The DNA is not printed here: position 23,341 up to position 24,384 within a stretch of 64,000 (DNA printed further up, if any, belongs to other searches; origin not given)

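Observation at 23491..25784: Core-genome four-gene cassette: two (possibly three) DUF2589-like paralogs plus a signal-peptide-less lytic-transglycosylase-like protein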

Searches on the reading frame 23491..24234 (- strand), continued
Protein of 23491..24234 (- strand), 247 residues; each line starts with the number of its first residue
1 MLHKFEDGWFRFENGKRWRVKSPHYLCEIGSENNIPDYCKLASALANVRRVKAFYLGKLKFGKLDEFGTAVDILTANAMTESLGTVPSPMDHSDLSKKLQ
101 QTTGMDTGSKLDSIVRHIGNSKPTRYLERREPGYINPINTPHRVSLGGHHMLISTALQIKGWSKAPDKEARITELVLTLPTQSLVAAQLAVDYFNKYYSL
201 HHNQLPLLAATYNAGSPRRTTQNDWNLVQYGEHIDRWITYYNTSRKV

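Call 45: search_protein_families(library=pfam, proteins=[P0109, P0064, P0103, P0020], max_evalue=1)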
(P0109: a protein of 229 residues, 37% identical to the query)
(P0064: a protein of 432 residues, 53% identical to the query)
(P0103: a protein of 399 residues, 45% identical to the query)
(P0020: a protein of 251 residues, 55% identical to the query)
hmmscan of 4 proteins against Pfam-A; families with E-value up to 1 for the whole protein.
P0109 (229 aa): 1 family
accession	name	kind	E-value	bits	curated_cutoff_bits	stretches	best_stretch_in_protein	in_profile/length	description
PF01464.25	SLT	-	4e-07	30.1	21.3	1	111-183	31-98/117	Transglycosylase SLT domain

P0064 (432 aa): 4 families
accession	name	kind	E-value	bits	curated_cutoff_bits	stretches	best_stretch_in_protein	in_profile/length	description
PF08291.16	Peptidase_M15_3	-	2.4e-14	53.8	23.2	1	287-401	1-106/108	Peptidase M15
PF05951.18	Peptidase_M15_2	-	0.029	14.5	27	1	318-382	55-123/153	Bacterial protein of unknown function (DUF882)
PF01464.25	SLT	-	0.14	12.1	21.3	1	181-220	62-101/117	Transglycosylase SLT domain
PF13539.11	Peptidase_M15_4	-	0.16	13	25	0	353-369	3-19/70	D-alanyl-D-alanine carboxypeptidase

P0103 (399 aa): 1 family
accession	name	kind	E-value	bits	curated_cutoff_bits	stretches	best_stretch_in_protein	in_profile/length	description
PF18925.5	DUF5675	-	1.7e-31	108.9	26.7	1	272-386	2-113/114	Family of unknown function (DUF5675)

P0020 (251 aa): 1 family
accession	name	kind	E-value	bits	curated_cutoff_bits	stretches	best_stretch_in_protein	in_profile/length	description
PF01464.25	SLT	-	0.069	13.2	21.3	1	192-225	71-104/117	Transglycosylase SLT domain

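Call 57: find_related_loci(query=A1, collection=viral_contigs, flank=8000)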
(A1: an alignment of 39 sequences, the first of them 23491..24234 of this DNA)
Query A1 (247 aa) in viral_contigs; peptide patterns used: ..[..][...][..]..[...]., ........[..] (x = any residue, [..] = any of these).
21 stretches matched a pattern; 1 encode a relative of the query (tblastn E <= 1e-3); 1 distinct loci.
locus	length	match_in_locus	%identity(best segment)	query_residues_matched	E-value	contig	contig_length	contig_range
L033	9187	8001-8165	29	183-234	3e-5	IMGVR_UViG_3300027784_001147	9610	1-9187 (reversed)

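Call 69: search_protein_families(library=pfam, proteins=[L017:4538-5584:+, L017:5621-5944:+, L013:3680-4813:+], max_evalue=0.01)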
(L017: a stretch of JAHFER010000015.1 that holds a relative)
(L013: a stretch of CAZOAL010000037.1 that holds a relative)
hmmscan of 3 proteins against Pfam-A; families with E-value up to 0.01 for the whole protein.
L017:4538-5584:+ (348 aa): 3 families
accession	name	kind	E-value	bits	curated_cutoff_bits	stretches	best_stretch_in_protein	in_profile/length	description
PF02868.21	Peptidase_M4_C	-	7.4e-62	208.5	24.4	1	178-346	1-165/165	Thermolysin metallopeptidase, alpha-helical domain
PF01447.24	Peptidase_M4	-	2.6e-31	109.5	22.4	1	92-175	62-145/145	Thermolysin metallopeptidase, catalytic domain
PF16485.10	PLN_propep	-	6.5e-05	23.1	28.1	1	10-37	1-28/43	Protealysin propeptide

L017:5621-5944:+ (107 aa): 2 families
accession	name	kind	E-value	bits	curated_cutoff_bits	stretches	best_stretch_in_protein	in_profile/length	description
PF20242.3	Emfourin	-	4e-25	88.5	27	1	10-97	1-90/91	Emfourin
PF20033.5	DUF6438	-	0.00098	19.8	30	1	29-94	44-109/116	Domain of unknown function (DUF6438)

L013:3680-4813:+ (377 aa): 4 families
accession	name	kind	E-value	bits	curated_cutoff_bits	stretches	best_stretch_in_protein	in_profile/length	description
PF01385.25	OrfB_IS605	-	3.1e-29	102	30.5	1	164-276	3-119/120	Probable transposase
PF07282.18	Cas12f1-like_TNB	-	1.4e-24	86.4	26.3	1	288-353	1-60/60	Cas12f1-like, TNB domain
PF12323.14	HTH_OrfB_IS605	-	2.1e-13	50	21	1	2-44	4-46/47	Helix-turn-helix domain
PF24460.1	DUF7575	-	0.0072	16.1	28.5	0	335-347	5-17/28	Domain of unknown function (DUF7575)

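Call 71: search_protein_families(library=padloc, proteins=[L003:609-2096:-, L003:2117-4534:-, L003:4531-5523:-], max_evalue=0.001)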
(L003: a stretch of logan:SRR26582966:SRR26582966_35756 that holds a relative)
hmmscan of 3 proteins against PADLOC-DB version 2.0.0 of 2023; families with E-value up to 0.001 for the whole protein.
L003:609-2096:- (495 aa): 8 families
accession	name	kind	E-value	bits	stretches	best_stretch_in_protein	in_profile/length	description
PDLC02209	QatA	-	6.2e-31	105.7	1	23-318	14-285/646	-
PDLC04959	PDC-S20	-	3.2e-27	94.2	2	190-320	144-264/464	-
PDLC02361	PifA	-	1e-26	91.8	2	22-114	19-111/720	PifA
PDLC02210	QatA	-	1.2e-25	88.1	1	17-319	7-282/593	-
PDLC04958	PDC-S20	-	6.8e-19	66.5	2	198-330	140-270/458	-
PDLC04956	PDC-S20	-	3.2e-16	57.8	2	191-321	139-259/450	-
PDLC04957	PDC-S20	-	2e-14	51.9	2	210-314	160-255/446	-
PDLC04790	PDC-S01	-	0.00048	17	0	26-68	11-53/422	-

L003:2117-4534:- (805 aa): 0 families

L003:4531-5523:- (330 aa): 1 family
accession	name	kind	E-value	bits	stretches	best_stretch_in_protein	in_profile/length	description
PDLC00268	PtuA1|PtuA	-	0.00043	17.8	1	91-210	29-151/411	AAA ATPase domain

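Call 72: search_protein_families(library=pfam, proteins=[L003:2117-4534:-, L003:4531-5523:-, L029:8973-9887:+, L002:9369-10472:+, L002:10529-11203:+], max_evalue=0.01)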
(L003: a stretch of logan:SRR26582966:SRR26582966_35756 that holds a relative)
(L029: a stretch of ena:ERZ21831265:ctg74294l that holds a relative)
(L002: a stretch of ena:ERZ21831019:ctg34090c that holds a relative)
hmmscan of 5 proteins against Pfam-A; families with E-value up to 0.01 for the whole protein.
L003:2117-4534:- (805 aa): 1 family
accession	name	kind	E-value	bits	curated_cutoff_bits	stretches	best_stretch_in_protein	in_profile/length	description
PF10923.14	BrxC_BrxD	-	0.00057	19.4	22.2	0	194-291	173-273/414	BREX system ATP-binding protein BrxC/D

L003:4531-5523:- (330 aa): 8 families
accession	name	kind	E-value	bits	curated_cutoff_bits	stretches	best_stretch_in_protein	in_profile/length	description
PF13191.12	AAA_16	-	0.00036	21.5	32.6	1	86-113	24-50/167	AAA ATPase domain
PF24883.2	NPHP3_N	-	0.00078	20.1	24.8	1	85-114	20-49/164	Nephrocystin 3, N-terminal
PF13401.12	AAA_22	-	0.0014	19.4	27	1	88-137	6-54/130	AAA domain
PF13173.12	AAA_14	-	0.0028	18.1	27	1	89-218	4-125/129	AAA domain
PF05729.18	NACHT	-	0.0053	17.1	26.7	0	90-150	3-61/167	NACHT domain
PF25199.1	nSTAND_NTPase5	-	0.0061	16.8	34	0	82-143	36-93/145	Novel STAND NTPase 5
PF13671.12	AAA_33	-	0.0063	17.3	27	1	89-114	1-26/143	AAA domain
PF00931.28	NB-ARC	-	0.008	15.9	23.5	0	80-121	12-52/248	NB-ARC domain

L029:8973-9887:+ (304 aa): 0 families

L002:9369-10472:+ (367 aa): 16 families
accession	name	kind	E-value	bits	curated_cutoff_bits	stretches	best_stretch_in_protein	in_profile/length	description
PF13570.13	Beta-prop_ACSF4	-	4.3e-59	201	133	2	200-366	31-200/329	Beta-alanine-activating enzyme, beta-propeller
PF13360.13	PQQ_2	-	3.8e-37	128.6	27.6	3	56-254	24-233/233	Outer membrane protein assembly factor BamB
PF25292.1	Beta-prop_CGLA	-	8.6e-15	55.4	26.8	2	107-179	47-117/316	Lambda-carrageenase beta-propeller domain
PF23414.1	Beta-prop_EML_2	-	1.2e-10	41.7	90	1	193-296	15-119/266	Echinoderm microtubule-associated protein second beta-propeller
PF01011.28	PQQ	-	1.4e-09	37.7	26.7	0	306-347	542-584/595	Glucose/ethanol/alcohol dehydrogenase, beta-propeller domain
PF24807.1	WD40_CDC20-Fz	-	1.1e-07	31.9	200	1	270-332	62-124/292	CDC20/Fizzy WD40 domain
PF24796.1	WDR55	-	1.6e-07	31.1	200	1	270-365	64-163/296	WDR55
PF25174.1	Beta-prop_THOC3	-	1.2e-05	24.9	305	1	244-336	75-166/272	THOC3 beta-propeller domain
PF17005.11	WD40_like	-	4.4e-05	23.4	40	1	270-366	11-107/301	WD40-like domain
PF25293.1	Beta-prop_EMC1_N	-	6.4e-05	23.2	34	1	243-340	46-148/219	EMC1 N-terminal beta-propeller domain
PF25171.1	Beta-prop_WDR36-Utp21_1st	-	0.00036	20.5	80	0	187-331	119-225/266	WDR36/Utp21 first beta-propeller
PF15409.12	PH_8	-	0.00091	19.9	30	0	235-305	13-78/89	Pleckstrin homology domain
PF12894.13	ANAPC4_WD40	-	0.0017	19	22.9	0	275-342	11-81/91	Anaphase-promoting complex subunit 4 WD40 domain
PF25172.1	Beta-prop_WDR3_2nd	-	0.0018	18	140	0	274-335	13-74/293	WDR3 second beta-propeller domain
PF24814.1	WD40_Prp19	-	0.0024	17.4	320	1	192-332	23-168/281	Prp19 WD40 domain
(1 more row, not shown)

L002:10529-11203:+ (224 aa): 0 families

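Call 95: search_protein_representatives(alignment_id=A1)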
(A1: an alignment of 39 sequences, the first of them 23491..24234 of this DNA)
Query: 39 sequences, 257 profile positions. Proteins with E-value up to 0.001 (for the whole library): 447; up to 1e-10: 225; up to 1e-30: 13. The best 150 are listed.
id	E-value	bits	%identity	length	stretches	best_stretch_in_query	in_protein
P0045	1.6e-109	381.6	-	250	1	1-248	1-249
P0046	3.9e-109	380.4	-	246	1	1-247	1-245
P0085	1.0e-107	375.7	-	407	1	1-254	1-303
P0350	4.2e-96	337.6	-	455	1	1-250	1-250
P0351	3.3e-92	324.8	-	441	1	1-248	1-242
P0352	1.7e-90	319.2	-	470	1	1-249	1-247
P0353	4.4e-81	288.4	-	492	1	1-252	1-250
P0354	5.3e-81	288.2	-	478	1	1-249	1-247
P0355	5.3e-74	265.2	-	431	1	1-249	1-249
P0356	7.6e-68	245.0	-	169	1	80-247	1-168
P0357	1.1e-62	228.2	-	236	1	11-247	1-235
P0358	1.5e-57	211.3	-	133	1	119-248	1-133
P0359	3.9e-38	147.7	-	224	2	114-251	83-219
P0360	1.7e-27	112.8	-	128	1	1-105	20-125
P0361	7.3e-26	107.5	-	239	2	124-248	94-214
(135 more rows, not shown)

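Call 97: search_protein_families(library=pfam, alignment_id=A3, max_evalue=0.001)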
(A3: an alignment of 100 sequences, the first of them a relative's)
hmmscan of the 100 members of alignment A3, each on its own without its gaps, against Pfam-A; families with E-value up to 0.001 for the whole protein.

A. member 1, P0359 (224 aa): 1 family
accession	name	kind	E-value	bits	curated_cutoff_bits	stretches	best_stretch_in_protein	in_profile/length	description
PF01464.25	SLT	-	3.5e-08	33.5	21.3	1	101-179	21-98/117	Transglycosylase SLT domain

B. families by the number of members that match (of 100 scanned): 16 families
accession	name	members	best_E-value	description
PF01464.25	SLT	98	3.8e-20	Transglycosylase SLT domain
PF01471.23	PG_binding_1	17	1.8e-38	Putative peptidoglycan binding domain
PF09374.15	PG_binding_3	5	1e-08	Predicted Peptidoglycan domain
PF08823.16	PG_binding_2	4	5.3e-09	Putative peptidoglycan binding domain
PF01551.29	Peptidase_M23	3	6.8e-14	Peptidase family M23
PF12385.14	Peptidase_C70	2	3e-40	Papain-like cysteine protease AvrRpt2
PF05257.22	CHAP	2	3.5e-08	CHAP domain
PF00089.32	Trypsin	2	5.7e-08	Trypsin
PF13365.12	Trypsin_2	2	4.2e-06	Trypsin-like peptidase domain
PF01510.30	Amidase_2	1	2.6e-24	N-acetylmuramoyl-L-alanine amidase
PF13529.12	Peptidase_C39_2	1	2e-12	Peptidase_C39 like family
PF01476.26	LysM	1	3.9e-09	LysM domain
PF05579.19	Peptidase_S32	1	1.8e-05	Equine arteritis virus serine endopeptidase S32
PF08239.17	SH3_3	1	3.6e-05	Bacterial SH3 domain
PF13406.11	SLT_2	1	0.00017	Transglycosylase SLT domain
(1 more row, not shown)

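Call 100: search_dna_similar(query=window:23491-24234:-, collection=plasmids, mode=protein, max_evalue=0.001, max_rows=20)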
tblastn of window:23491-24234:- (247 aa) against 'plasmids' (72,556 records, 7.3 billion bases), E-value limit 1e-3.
No match.
